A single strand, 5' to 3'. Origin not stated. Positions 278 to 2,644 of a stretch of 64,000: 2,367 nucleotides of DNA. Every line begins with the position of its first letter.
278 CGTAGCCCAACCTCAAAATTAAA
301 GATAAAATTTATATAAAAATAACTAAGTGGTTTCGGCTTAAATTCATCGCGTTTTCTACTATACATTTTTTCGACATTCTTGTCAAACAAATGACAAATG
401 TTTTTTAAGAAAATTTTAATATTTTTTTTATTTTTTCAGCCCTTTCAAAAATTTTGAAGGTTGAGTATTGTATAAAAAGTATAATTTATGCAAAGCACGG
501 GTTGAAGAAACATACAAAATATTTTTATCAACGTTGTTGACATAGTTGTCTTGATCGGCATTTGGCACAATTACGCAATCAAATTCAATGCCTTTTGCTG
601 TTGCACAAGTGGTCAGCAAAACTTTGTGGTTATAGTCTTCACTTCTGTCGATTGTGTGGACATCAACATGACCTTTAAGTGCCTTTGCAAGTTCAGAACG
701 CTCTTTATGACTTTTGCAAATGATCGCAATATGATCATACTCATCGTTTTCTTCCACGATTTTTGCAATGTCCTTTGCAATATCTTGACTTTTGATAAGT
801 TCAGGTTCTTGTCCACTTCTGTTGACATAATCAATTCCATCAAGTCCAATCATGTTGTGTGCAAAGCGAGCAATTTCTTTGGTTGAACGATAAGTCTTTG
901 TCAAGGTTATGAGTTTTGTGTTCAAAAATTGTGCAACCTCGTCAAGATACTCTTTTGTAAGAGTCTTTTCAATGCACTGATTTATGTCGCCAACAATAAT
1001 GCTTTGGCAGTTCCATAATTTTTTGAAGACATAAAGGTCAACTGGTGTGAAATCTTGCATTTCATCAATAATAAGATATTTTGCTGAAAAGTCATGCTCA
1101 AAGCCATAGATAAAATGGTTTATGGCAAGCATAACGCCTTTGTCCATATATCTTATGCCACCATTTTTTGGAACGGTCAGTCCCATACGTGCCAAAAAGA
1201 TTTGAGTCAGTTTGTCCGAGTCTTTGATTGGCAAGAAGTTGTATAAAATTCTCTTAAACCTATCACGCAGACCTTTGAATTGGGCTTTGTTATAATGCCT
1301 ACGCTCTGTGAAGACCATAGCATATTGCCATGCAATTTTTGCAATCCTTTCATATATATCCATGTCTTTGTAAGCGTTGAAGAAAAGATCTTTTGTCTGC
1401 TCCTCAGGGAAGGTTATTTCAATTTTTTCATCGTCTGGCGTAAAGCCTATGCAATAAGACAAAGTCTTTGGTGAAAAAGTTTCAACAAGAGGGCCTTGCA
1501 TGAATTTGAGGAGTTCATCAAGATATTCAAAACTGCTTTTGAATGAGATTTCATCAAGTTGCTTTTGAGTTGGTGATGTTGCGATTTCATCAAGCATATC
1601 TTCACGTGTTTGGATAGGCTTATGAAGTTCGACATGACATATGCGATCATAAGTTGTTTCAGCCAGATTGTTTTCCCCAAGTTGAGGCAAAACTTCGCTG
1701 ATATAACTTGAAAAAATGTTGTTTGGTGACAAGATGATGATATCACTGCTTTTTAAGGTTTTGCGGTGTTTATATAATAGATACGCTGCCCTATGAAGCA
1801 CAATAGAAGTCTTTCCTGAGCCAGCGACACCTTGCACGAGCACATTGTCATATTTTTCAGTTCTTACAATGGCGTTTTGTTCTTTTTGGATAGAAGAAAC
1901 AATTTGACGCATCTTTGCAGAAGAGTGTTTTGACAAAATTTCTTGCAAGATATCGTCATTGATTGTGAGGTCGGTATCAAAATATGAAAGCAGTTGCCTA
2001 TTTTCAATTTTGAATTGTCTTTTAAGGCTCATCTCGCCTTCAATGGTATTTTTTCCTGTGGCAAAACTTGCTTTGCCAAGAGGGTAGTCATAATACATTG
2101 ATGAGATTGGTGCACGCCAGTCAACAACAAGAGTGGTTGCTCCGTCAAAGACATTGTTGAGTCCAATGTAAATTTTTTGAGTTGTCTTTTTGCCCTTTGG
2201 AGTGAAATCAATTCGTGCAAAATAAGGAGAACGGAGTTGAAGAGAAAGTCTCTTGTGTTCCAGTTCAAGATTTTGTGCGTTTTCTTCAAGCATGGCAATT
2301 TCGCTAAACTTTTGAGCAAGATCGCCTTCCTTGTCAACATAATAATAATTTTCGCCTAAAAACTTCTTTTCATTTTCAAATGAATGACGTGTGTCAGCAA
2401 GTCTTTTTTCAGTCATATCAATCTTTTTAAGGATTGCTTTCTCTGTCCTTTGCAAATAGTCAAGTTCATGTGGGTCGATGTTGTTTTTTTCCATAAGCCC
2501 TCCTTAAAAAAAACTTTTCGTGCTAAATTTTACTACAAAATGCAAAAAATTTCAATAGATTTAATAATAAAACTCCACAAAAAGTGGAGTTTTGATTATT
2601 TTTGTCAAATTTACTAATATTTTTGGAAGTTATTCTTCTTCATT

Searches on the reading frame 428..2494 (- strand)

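Call 66: search_protein_families(library=pfam, proteins=[window:428-2494:-], max_evalue=0.001)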
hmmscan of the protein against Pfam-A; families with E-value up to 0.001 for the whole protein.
window:428-2494:- (688 aa): 9 families
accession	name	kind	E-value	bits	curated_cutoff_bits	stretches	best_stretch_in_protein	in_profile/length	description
PF00580.27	UvrD-helicase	-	5.8e-12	46.3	23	1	203-508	2-252/271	UvrD/REP helicase N-terminal domain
PF13245.12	AAA_19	-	1.2e-11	45.4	25.1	1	207-509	3-131/134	AAA domain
PF13361.12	UvrD_C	-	4.3e-11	43.3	25.6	2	616-677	278-349/350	UvrD-like helicase C-terminal domain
PF13538.12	UvrD_C_2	-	5.3e-09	36.3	27.4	1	625-673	2-51/52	UvrD-like helicase C-terminal domain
PF01443.25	Viral_helicase1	-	7.5e-08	32.9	21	0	469-674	58-227/228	Viral superfamily 1 RNA helicase core domain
PF02562.22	PhoH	-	0.00016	21.7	27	0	469-526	118-177/205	PhoH-like protein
PF09848.15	SLFN-g3_helicase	-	0.00017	21.5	24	0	218-261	4-43/354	Schlafen group 3, DNA/RNA helicase domain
PF00270.35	DEAD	-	0.00019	21.6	26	0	206-275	5-71/167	DEAD/DEAH box helicase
PF25199.1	nSTAND_NTPase5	-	0.0004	20.7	34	1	193-245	19-72/145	Novel STAND NTPase 5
